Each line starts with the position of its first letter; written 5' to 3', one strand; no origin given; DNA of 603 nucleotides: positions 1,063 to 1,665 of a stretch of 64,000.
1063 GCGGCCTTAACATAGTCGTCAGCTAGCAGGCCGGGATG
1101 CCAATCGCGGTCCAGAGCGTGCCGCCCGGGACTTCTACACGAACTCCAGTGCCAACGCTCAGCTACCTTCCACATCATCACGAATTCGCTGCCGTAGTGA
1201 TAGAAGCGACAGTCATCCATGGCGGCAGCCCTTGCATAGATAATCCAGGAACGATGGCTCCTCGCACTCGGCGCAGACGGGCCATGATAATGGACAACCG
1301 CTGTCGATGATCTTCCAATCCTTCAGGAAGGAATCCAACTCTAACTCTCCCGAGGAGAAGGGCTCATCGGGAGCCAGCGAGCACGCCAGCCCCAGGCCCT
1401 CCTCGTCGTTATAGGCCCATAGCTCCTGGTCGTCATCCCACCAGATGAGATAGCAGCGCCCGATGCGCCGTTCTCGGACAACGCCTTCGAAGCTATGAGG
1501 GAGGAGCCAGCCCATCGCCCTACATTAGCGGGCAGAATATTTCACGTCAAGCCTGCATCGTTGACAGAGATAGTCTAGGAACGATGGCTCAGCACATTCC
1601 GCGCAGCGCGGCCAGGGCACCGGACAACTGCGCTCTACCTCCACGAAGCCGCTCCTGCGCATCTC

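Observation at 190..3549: Trp-rich N-terminal module (h-W-W/Y-D/E-D/E-x-Q/E-E-L-W) shared by a subset of the ribbon proteins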

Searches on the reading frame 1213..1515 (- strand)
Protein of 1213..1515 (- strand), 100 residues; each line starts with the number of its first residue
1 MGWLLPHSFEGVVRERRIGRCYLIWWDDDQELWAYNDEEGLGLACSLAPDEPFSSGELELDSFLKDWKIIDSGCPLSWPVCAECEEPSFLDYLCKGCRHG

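Call 9: search_protein_families(library=pfam, proteins=[window:1213-1515:-], max_evalue=1)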
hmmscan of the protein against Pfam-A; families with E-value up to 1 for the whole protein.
window:1213-1515:- (100 aa): 0 families

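Call 13: search_dna_similar(query=window:1213-1515:-, collection=phages, mode=protein, max_rows=20, max_evalue=1)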
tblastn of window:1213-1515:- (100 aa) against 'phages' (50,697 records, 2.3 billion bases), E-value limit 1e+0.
No match.

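Call 18: find_homologous_proteins(query=window:1213-1515:-, max_evalue=0.01)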
Query window:1213-1515:- (100 aa): 1 proteins with E <= 0.01 among 1 candidates.
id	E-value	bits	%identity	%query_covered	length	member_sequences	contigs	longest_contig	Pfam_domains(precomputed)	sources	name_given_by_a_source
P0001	1.0e-65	237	100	100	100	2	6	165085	-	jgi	jgi:hypothetical protein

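Call 23: find_homologous_proteins(query=A4, max_evalue=1)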
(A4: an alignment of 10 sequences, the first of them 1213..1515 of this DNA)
Query A4 (10 sequences) (100 aa, profile of the alignment): 6 proteins with E <= 1 among 195 candidates.
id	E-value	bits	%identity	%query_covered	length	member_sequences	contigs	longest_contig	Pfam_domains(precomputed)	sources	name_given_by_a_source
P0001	8.8e-17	80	100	100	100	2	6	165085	-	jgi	jgi:hypothetical protein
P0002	6.2e-15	74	54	24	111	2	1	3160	-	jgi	jgi:hypothetical protein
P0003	5.4e-12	64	29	47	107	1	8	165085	-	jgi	jgi:hypothetical protein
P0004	7.8e-12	64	53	18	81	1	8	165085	-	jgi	jgi:hypothetical protein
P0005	2.6e-8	52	56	9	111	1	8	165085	-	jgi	jgi:hypothetical protein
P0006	6.5e-1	29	57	29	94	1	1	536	-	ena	-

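Call 31: search_protein_representatives(alignment_id=A4)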
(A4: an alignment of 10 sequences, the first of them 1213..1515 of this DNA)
Query: 10 sequences, 100 profile positions. Proteins with E-value up to 0.001 (for the whole library): 31; up to 1e-10: 9; up to 1e-30: 0. The best 31 are listed.
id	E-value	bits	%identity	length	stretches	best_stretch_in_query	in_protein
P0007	7.5e-20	87.8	-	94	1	2-93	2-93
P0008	2.3e-17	79.9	-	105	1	12-99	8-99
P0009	2.3e-17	79.8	-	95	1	1-99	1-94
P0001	2.8e-17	79.6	-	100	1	5-95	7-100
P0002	2.0e-15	73.7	-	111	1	16-99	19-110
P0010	1.6e-13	67.6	-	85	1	21-95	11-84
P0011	1.6e-12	64.3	-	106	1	1-99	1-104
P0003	1.7e-12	64.2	-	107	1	12-95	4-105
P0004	2.5e-12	63.7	-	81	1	12-94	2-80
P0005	8.3e-09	52.4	-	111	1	1-100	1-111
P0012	2.4e-07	47.7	-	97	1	22-94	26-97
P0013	2.5e-06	44.4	-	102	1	12-95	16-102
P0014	3.1e-06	44.1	-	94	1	5-95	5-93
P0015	3.5e-06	44.0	-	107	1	43-95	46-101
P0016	6.7e-06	43.1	-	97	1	18-95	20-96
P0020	2.2e-04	38.2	-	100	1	29-95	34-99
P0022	2.7e-04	37.9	-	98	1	18-93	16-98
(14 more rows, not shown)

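Call 39: find_homologous_proteins(query=A6, max_evalue=0.1)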
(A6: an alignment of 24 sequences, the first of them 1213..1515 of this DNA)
Query A6 (24 sequences) (100 aa, profile of the alignment): 6 proteins with E <= 0.1 among 118 candidates.
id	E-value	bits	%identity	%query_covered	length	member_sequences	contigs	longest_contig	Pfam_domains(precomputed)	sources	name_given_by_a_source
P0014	4.6e-15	74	39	35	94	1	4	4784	-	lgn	-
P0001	6.2e-14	70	100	100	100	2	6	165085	-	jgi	jgi:hypothetical protein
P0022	2.0e-13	69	49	35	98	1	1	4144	-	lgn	-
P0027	1.4e-11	63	62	26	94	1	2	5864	-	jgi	jgi:hypothetical protein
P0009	5.4e-11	61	24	76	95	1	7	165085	-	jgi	jgi:hypothetical protein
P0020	5.8e-9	54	42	32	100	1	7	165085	-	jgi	jgi:hypothetical protein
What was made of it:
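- Tried and rejected: The three word-indexed protein searches returned almost only the phage's own proteins (calls 18, 23, 39).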

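Call 40: find_encoding_contigs(protein=P0014, flank=5000, max_places=3)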
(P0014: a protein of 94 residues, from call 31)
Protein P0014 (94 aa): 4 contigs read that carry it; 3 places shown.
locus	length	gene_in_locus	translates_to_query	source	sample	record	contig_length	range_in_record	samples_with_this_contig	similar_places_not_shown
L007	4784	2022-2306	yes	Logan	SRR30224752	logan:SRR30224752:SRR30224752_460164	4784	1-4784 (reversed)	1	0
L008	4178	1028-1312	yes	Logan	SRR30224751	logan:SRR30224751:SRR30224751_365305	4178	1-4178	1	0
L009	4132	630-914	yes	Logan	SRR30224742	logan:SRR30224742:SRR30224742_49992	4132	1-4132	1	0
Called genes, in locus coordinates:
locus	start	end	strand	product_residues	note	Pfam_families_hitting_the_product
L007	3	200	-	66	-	?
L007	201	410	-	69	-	-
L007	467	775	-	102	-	-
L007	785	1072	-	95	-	-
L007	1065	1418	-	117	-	-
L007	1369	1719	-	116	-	-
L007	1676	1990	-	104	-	-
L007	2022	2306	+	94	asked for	-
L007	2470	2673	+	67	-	-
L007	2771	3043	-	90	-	-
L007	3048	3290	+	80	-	-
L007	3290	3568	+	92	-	-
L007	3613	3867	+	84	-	-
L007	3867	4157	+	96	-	-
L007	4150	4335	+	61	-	-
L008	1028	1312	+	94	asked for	-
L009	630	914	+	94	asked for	-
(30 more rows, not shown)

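Call 41: find_encoding_contigs(protein=P0022, flank=5000, max_places=3)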
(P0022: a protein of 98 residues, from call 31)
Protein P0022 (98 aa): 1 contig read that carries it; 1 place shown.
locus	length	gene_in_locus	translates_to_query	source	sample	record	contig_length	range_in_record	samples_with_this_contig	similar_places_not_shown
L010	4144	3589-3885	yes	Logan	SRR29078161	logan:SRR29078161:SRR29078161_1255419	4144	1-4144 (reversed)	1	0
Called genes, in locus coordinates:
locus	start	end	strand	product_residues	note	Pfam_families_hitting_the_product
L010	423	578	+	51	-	-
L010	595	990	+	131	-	-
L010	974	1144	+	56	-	-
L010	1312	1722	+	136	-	-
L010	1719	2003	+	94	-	-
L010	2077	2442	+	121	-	-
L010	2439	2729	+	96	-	-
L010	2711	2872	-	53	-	-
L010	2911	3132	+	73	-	PF07191:Zn_ribbon_6 (weak)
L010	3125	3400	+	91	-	-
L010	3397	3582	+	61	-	-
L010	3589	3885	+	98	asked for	-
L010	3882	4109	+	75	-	-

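Call 43: predict_structure(alignment_id=A6)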
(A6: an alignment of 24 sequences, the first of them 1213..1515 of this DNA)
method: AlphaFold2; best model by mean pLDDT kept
length: 100 residues; sequences in the alignment: 24
mean_pLDDT: 67.4   pTM: 0.36
mean pLDDT of the five models: 67.4, 66.5, 63.3, 63.0, 60.0
residues with pLDDT >= 90: 18; 70-90: 9; 50-70: 62; < 50: 11
segments of 3 or more residues with pLDDT < 50: 1-3, 12-14, 54-57
pLDDT, mean of each block of 10 residues (from residue 1): 49 54 66 68 61 54 64 71 92 93
secondary structure, 60 per line:
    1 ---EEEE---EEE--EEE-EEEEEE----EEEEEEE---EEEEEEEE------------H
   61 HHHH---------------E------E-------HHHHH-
elements in order: E4-7 E11-13 E16-18 E20-25 E30-36 E40-47 H60-64 H95-99
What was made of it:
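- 1213..1515 (-): Copy D, 100 aa. Hairpin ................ 1408-1455; linker block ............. 1282-1320; ribbon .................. 1222-1275. AF2 places strands at residues 20-25 and 30-36 (call 43).
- Tried and rejected: The first AF2 target, 1213-1515, gave a poor model (pTM 0.36, call 43), so I used 190-474 instead.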

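Call 44: search_protein_families(library=phrogs, alignment_id=A6, max_evalue=0.01)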
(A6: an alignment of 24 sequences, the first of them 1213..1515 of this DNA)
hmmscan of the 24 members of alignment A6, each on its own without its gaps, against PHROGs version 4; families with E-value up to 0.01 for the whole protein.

A. member 1, window:1213-1515:- (100 aa): 0 families

B. families by the number of members that match (of 24 scanned): 0 families
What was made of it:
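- On Any PHROG phage protein family: 0 of 24 members match (call 44).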

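Call 45: search_solved_structures(query=A6, max_evalue=10, show_alignments=2)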
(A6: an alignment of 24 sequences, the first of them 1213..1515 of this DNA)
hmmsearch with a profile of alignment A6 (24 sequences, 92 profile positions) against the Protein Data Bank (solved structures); distinct sequences matched with E-value up to 10: 8.
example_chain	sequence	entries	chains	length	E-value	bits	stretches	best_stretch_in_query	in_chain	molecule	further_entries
5eya_F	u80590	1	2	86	0.016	19.2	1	62-90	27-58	Tripartite motif-containing 25 variant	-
5fer_A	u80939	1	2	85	0.016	19.2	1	62-90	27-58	E3 ubiquitin/ISG15 ligase TRIM25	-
4cfg_A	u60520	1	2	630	0.33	15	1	62-90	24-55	E3 UBIQUITIN/ISG15 LIGASE TRIM25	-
9vbo_H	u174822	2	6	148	0.47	14.5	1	55-88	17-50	2,4-diacetylphloroglucinol biosynthesis protein PhlB family protein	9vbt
8rev_D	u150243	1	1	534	2.4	12.2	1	62-90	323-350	General transcription and DNA repair factor IIH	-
2l6y_B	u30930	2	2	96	2.5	12.1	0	59-84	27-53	LIM domain only 2, linker, LIM domain-binding protein 1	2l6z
2d9k_A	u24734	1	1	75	2.6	12.1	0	58-82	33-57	FLN29 gene product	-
4kfz_A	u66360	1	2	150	2.8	12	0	59-84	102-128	LMO-2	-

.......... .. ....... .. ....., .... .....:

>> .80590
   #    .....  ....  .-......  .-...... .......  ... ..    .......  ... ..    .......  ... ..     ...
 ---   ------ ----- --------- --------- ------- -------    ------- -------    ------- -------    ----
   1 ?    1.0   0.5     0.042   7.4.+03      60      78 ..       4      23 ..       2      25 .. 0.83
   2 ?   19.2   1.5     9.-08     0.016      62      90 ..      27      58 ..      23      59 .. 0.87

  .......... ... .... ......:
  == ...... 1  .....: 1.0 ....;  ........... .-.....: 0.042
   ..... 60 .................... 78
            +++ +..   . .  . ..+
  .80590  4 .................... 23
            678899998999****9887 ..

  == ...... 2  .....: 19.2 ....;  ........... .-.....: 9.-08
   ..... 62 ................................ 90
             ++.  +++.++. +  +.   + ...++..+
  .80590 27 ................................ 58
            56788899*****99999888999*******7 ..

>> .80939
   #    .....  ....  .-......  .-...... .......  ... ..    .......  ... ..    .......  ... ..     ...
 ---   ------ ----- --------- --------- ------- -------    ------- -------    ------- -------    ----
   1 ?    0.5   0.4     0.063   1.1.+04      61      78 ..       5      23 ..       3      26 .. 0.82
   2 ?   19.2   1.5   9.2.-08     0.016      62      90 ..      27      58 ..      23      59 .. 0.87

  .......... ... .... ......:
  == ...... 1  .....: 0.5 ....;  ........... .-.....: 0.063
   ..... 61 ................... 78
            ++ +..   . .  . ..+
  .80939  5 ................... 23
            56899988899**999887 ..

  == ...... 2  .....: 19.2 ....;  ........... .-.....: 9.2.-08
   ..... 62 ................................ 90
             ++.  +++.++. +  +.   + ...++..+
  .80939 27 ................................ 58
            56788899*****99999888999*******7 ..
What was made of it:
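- On RING finger: The TRIM25 match covers only the last two ligand pairs, at E 0.016 (call 45).
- Closest known: RING finger, second half. Same: Best PDB sequence match: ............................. aligns to the linker block plus ribbon at E 0.016 (call 45).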

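Call 79: find_encoding_contigs(protein=P0020, flank=6000, max_places=1)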
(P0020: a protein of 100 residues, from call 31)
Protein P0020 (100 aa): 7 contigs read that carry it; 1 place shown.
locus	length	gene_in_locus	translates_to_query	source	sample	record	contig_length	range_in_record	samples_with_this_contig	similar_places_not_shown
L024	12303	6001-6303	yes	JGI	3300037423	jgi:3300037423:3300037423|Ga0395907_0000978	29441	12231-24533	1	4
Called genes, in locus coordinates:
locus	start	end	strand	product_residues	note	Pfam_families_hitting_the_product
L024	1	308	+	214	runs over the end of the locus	-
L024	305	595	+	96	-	-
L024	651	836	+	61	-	-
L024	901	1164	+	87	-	-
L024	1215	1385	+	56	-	-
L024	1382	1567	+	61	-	-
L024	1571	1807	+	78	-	-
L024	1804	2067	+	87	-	-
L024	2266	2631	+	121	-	-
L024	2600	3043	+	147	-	PF00692:dUTPase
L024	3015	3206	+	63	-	-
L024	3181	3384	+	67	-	-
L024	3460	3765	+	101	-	-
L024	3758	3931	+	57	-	-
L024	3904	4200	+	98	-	-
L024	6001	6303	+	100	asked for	-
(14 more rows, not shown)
